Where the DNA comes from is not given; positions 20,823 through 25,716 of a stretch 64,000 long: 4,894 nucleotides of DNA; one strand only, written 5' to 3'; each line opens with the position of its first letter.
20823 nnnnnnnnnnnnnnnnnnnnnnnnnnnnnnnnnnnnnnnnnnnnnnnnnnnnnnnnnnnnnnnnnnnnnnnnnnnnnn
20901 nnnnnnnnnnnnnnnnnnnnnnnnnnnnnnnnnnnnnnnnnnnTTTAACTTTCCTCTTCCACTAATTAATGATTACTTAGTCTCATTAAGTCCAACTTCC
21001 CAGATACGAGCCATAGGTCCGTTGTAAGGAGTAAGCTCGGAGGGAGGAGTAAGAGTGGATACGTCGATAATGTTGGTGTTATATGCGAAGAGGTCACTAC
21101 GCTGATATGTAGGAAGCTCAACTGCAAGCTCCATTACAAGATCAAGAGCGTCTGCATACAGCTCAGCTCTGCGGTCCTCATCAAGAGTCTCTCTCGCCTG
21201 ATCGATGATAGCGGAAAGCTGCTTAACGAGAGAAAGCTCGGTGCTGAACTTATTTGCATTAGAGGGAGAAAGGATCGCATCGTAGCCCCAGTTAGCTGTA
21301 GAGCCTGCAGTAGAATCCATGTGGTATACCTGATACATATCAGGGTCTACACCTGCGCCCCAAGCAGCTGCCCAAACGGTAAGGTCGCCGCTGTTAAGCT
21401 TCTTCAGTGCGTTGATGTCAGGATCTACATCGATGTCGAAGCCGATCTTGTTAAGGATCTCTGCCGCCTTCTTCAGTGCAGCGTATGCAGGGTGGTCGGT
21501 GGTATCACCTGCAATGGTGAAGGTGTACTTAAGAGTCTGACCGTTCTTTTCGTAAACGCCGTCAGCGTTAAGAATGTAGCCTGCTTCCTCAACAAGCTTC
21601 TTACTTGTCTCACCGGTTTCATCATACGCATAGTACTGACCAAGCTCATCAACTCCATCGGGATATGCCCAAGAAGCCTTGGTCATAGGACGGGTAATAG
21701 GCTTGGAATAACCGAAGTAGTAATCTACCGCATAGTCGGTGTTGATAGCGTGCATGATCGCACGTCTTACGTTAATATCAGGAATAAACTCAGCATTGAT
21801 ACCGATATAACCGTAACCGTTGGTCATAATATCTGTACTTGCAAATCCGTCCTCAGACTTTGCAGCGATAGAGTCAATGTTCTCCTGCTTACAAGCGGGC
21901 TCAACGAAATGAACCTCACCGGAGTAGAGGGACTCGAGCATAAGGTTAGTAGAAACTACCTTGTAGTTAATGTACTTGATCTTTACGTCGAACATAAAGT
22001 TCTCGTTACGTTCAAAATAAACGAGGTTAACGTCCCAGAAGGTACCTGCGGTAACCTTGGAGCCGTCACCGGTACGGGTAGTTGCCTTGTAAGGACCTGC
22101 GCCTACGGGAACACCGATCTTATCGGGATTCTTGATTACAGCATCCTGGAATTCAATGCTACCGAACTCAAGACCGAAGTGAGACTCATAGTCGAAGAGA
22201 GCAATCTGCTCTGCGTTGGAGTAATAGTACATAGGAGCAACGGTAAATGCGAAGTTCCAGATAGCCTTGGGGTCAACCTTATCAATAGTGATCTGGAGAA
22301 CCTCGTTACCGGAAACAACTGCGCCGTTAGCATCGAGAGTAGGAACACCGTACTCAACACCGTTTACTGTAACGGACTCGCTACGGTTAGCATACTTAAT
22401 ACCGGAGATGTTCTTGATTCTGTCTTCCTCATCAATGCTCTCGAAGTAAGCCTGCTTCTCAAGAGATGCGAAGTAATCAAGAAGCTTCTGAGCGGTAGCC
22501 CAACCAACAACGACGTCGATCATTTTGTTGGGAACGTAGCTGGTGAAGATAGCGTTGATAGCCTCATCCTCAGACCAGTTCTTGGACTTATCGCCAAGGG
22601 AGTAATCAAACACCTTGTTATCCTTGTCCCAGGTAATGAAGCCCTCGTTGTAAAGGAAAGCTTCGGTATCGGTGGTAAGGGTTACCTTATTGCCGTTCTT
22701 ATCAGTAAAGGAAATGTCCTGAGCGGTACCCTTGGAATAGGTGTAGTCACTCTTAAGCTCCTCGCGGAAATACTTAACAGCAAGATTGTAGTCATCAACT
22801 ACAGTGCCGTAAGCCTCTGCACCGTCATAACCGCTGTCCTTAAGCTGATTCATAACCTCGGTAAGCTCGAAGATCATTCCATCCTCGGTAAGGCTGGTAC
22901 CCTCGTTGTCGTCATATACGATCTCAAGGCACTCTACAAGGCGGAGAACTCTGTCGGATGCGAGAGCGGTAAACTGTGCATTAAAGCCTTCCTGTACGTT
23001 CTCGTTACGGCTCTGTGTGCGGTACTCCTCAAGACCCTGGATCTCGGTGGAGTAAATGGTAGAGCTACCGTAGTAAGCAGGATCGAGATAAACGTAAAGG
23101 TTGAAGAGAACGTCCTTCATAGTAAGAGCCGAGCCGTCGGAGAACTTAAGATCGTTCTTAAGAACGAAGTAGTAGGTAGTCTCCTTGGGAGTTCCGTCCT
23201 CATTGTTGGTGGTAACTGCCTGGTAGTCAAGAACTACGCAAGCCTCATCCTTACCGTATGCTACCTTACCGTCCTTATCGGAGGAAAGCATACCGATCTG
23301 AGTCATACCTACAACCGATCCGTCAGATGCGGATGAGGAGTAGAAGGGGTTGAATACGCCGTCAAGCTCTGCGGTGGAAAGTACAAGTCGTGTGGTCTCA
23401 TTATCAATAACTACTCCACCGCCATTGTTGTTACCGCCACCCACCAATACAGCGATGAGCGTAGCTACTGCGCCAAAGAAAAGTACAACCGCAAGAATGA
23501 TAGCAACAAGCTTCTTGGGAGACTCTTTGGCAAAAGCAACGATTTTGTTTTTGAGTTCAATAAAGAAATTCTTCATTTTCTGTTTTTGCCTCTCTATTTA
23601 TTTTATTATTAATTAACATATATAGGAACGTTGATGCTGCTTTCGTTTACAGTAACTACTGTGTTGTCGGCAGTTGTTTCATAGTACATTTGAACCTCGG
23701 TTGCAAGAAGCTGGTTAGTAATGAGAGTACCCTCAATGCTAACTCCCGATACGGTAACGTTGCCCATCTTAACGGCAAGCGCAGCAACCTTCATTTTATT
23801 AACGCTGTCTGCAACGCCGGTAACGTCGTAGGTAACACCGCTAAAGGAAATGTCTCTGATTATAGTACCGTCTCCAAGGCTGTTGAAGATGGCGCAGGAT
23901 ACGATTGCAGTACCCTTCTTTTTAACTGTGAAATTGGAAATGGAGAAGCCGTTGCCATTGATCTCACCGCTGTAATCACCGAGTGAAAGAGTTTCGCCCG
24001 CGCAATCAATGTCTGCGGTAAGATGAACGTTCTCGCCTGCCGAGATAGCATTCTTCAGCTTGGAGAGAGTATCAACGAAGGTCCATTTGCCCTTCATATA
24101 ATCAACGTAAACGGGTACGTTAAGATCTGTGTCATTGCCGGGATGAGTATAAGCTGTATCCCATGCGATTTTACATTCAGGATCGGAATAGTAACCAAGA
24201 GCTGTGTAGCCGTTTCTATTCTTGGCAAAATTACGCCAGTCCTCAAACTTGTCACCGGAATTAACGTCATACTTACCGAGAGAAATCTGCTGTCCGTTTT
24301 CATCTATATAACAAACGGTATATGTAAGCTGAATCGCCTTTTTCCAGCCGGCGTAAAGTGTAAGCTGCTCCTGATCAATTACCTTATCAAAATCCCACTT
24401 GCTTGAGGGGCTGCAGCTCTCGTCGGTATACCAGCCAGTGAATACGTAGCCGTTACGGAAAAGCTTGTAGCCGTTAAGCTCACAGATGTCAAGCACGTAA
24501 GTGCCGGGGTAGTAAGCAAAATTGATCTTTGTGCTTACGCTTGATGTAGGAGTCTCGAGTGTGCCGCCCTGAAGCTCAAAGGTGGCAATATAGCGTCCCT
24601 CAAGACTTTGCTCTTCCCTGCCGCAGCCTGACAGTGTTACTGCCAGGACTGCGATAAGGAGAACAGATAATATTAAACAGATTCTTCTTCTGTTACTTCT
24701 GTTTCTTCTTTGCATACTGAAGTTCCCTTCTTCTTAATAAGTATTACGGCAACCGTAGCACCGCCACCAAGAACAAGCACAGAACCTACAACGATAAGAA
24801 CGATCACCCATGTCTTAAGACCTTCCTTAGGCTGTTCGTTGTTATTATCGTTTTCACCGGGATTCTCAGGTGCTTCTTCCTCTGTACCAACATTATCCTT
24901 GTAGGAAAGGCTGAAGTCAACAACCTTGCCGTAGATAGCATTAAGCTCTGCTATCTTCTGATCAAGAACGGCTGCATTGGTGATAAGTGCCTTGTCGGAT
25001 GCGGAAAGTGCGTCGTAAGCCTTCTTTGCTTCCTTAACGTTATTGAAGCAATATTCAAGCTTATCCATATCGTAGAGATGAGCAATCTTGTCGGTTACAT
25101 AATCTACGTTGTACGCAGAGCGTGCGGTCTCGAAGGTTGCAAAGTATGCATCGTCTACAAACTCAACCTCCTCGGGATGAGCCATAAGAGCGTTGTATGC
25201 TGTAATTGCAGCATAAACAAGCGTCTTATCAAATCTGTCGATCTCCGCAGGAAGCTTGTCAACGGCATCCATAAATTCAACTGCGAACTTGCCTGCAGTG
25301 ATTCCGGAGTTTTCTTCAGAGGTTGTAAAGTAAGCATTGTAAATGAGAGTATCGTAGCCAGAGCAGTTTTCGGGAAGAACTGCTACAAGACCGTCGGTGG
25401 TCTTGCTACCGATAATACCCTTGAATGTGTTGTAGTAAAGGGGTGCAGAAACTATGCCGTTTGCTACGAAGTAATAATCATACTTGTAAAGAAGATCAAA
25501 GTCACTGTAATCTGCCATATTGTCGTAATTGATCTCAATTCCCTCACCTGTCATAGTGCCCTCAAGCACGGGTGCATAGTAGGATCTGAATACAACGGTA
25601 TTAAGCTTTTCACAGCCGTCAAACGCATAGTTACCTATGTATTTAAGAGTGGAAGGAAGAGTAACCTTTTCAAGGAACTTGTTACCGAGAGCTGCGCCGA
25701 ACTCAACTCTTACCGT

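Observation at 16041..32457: Candidate integrated proteolysis-to-uptake machine: giant LRR-bearing S8 envelope protease, lipoprotein and Opp importer in one roughly 16-kb operon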

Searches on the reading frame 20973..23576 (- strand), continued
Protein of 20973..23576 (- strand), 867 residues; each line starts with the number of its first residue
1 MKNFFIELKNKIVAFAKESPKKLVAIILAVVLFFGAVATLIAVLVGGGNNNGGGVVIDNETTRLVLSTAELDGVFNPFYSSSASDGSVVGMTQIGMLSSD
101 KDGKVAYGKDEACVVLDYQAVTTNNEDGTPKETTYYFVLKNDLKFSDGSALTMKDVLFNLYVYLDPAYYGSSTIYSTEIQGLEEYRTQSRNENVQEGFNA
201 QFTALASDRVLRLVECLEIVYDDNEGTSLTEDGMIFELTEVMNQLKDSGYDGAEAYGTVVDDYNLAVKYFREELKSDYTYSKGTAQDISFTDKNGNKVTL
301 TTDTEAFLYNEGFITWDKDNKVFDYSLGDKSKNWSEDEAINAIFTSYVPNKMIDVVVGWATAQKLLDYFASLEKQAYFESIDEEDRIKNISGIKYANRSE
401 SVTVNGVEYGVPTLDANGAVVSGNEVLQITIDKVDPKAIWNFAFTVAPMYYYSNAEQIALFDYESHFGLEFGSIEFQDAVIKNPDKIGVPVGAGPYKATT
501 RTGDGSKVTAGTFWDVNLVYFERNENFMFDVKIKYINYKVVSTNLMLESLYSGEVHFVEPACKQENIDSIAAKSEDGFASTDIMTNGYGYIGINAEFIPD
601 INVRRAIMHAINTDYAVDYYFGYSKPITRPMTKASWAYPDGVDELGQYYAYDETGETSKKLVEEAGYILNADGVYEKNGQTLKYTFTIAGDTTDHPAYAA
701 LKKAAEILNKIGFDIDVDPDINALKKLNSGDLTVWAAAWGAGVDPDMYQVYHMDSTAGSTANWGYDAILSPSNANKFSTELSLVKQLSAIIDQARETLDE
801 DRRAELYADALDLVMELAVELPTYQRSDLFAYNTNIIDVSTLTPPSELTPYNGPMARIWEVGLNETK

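Call 97: search_protein_representatives(protein=window:20973-23576:-)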
Query: 867 residues. Proteins with E-value up to 0.001 (for the whole library): 2426; up to 1e-10: 878; up to 1e-30: 332. The best 150 are listed.
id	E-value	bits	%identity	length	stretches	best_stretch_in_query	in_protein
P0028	0.0e+00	1467.2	78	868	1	1-866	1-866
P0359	1.3e-219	747.9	52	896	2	25-653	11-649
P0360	2.0e-209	714.2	48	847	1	38-863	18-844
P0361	4.2e-194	663.5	49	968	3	4-519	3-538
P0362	8.0e-186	636.1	44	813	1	49-863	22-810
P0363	8.2e-179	612.9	47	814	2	262-867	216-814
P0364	8.6e-171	586.4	47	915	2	394-864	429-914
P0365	7.3e-167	573.4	45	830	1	60-864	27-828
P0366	1.4e-165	569.2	46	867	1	27-865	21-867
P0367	1.5e-164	565.8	45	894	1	34-865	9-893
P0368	4.0e-162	557.7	46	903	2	327-862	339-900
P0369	1.3e-161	556.1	46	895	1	47-862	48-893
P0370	2.5e-161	555.1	63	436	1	19-450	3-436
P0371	3.7e-161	554.5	45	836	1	56-864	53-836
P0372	3.8e-161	554.5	44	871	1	22-862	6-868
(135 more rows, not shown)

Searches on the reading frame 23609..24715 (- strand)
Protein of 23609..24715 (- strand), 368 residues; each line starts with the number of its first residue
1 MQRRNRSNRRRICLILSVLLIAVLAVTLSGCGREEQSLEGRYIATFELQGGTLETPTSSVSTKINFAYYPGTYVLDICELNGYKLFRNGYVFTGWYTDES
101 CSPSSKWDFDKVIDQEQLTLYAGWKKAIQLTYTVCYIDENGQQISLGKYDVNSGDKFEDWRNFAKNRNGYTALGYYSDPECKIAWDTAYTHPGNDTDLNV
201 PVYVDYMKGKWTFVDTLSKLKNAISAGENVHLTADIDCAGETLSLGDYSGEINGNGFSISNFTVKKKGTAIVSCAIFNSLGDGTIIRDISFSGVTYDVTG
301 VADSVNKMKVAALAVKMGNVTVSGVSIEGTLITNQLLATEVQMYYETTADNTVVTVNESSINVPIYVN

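Call 7: search_protein_families(library=pfam, proteins=[window:23609-24715:-], max_evalue=0.01)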
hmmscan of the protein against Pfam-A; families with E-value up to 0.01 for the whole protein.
window:23609-24715:- (368 aa): 1 family
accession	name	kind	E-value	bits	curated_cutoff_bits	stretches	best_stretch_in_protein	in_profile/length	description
PF09479.16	Flg_new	-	3.1e-11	43.6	27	1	42-122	1-64/65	Listeria-Bacteroides repeat domain (List_Bact_rpt)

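Call 17: search_protein_families(library=ncbifam, proteins=[window:23609-24715:-], max_evalue=0.001)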
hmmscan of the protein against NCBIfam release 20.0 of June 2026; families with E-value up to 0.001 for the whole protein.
window:23609-24715:- (368 aa): 1 family
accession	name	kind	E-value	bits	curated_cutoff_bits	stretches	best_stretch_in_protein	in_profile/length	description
TIGR02543.1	List_Bact_rpt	repeat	1e-07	32.2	20.95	1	87-126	3-42/44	TIGR02543 family repeat protein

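Call 26: find_homologous_proteins(query=window:23609-24715:-, max_evalue=0.00001)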
Query window:23609-24715:- (368 aa): 118 proteins with E <= 0.00001 among 6115 candidates.
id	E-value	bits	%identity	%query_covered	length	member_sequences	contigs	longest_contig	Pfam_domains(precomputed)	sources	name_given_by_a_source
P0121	1.0e-244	829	99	100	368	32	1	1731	PF09479.17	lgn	-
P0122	1.2e-215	733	88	96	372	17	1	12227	PF09479.17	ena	-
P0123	7.0e-186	635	80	92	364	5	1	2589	PF09479.17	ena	-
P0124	5.0e-185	633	74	100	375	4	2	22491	PF09479.17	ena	-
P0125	2.3e-179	614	76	98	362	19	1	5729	PF09479.17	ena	-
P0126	1.2e-178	611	77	93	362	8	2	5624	PF09479.17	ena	-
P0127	8.9e-173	592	73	97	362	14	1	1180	PF09479.17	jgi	jgi:uncharacterized repeat protein (TIGR02543 family)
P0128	7.9e-172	589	72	98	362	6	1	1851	PF09479.17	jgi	jgi:uncharacterized repeat protein (TIGR02543 family)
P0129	1.2e-167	575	67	99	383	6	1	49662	PF09479.17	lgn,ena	-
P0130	1.1e-164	566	69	97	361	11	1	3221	PF09479.17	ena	-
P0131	1.3e-160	552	66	97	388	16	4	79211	PF09479.17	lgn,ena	-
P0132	7.0e-158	543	67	98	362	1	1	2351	PF09479.17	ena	-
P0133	5.4e-157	540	66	93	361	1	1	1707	PF09479.17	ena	-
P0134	1.3e-145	503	63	92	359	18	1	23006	PF09479.17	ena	-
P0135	1.1e-144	500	67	88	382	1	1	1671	PF09479.17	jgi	jgi:uncharacterized repeat protein (TIGR02543 family)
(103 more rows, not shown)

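Call 38: predict_structure(alignment_id=A2)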
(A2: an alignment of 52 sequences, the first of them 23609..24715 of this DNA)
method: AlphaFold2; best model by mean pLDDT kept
length: 368 residues; sequences in the alignment: 52
mean_pLDDT: 90.5   pTM: 0.68
mean pLDDT of the five models: 90.5, 90.4, 89.8, 89.3, 88.8
residues with pLDDT >= 90: 288; 70-90: 51; 50-70: 17; < 50: 12
segments of 3 or more residues with pLDDT < 50: 1-7, 32-35
pLDDT, mean of each block of 10 residues (from residue 1): 46 71 66 59 96 95 95 95 93 95 95 96 91 97 96 95 96 97 97 93 97 98 97 98 96 98 95 96 96 96 89 95 96 86 87 75 90
secondary structure, 60 per line:
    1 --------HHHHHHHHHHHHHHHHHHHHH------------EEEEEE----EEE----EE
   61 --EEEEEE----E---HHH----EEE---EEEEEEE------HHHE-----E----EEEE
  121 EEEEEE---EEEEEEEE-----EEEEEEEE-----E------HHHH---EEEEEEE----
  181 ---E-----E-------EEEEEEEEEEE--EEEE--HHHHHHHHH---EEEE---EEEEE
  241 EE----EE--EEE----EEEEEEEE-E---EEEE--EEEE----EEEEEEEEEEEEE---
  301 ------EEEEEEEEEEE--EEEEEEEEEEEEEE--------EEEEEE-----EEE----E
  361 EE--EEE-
elements in order: H9-29 E42-47 E52-54 E63-68 E84-86 E90-96 E117-126 E130-137 E143-150 H163-166 E170-176 E198-208 E211-214 H217-225 E229-232 E236-242 E251-253 E258-265 E271-274 E277-280 E285-297 E307-317 E320-333 E342-347 E353-355 E360-362 E365-367

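Call 41: fold_search(model_id=the predicted structure, library=pdb)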
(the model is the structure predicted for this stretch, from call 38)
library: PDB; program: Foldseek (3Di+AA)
matches with E <= 10: 333; with E <= 0.001: 1
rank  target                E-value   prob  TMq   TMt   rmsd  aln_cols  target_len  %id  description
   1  7yl6_B                4.7e-04  1.00  0.17  0.16  10.8       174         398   14  Cell surface protein YwfG protein complexed with alpha-1,2-mannobiose (released 2023-06-07)
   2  7yl4_B                1.1e-03  1.00  0.16  0.15  10.8       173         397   13  Cell surface protein YwfG protein (apo form) (released 2023-06-07)
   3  7yl5_B                4.0e-03  0.99  0.17  0.16  10.5       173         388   12  Cell surface protein YwfG protein complexed with mannose (released 2023-06-07)
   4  5b83_D                6.9e-03  0.69  0.13  0.15  15.6       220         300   12  Crystal structure of Optineurin UBAN in complex with linear ubiquitin (released 2016-09-07)
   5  5h07_A                9.9e-03  0.66  0.14  0.19  13.9       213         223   10  TNIP2-Ub complex, C2 form (released 2017-03-08)
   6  5b83_A                1.0e-02  0.89  0.13  0.16  11.2       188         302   11  Crystal structure of Optineurin UBAN in complex with linear ubiquitin (released 2016-09-07)
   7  2y5p_C                1.2e-02  1.00  0.18  0.84   2.1        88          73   24  B-repeat of Listeria monocytogenes InlB (internalin B) (released 2011-02-23)
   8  10qf                  1.6e-02  1.00  0.19  0.14   6.2       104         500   17  Crystal Structure of Treponema denticola Sialidase (TDE_0471) (released 2026-02-25)
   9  7yui_A                1.9e-02  0.75  0.14  0.16  14.1       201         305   12  Crystal structure of HOIL-1L(195-423) in complex with the linear tetra-ubiquitin (released 2023-08-30)
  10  6xja_P                2.0e-02  0.63  0.24  0.08  23.5       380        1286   10  Streptococcus Pneumoniae IgA1 Protease with IgA1 substrate (released 2021-01-20)
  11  7eao_A                2.1e-02  0.54  0.13  0.19  13.8       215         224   11  The structure of the A20-binding inhibitor of NF-kB 1 in complex with tri-ubiquitin (released 2021-07-21)
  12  6n5m_A                2.6e-02  0.51  0.13  0.24  11.2       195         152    9  Crystal structure of ABIN-1 UBAN in complex with one M1-linked di-ubiquitin (released 2019-07-17)
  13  6njd_A                3.4e-02  0.66  0.17  0.31   9.6       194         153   10  Crystal structure of RavD (residues 1-200) from Legionella pneumophila (strain Corby) complexed with Met-1 linked di-u (released 2019-05-22)
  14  7nms                  3.5e-02  0.87  0.18  0.18   9.9       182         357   11  InlB392_T332E: T332E variant of Listeria monocytogenes InlB (internalin B) residues 36-392 (released 2022-01-26)
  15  2zvn_E                4.3e-02  0.60  0.14  0.26  10.7       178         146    9  NEMO CoZi domain incomplex with diubiquitin in P212121 space group (released 2009-03-24)
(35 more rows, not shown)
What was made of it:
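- Checked: The AlphaFold2 model (pLDDT 90.5) shows two InlB-B-repeat-like domains followed by a beta-rich, beta-helix-like C-terminal domain (calls 38, 41).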

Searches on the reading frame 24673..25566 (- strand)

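Call 31: search_protein_families(library=pfam, proteins=[window:24673-25566:-], max_evalue=10)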
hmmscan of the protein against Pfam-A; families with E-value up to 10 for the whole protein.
window:24673-25566:- (297 aa): 2 families
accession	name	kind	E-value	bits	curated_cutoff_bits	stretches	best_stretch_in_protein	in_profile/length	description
PF14283.11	CD1107-like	-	0.0051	17.2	26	1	219-280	97-156/158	Mobile element protein CD1107-like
PF17307.7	Smim3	-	0.081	13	25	1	244-266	12-34/60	Small integral membrane protein 3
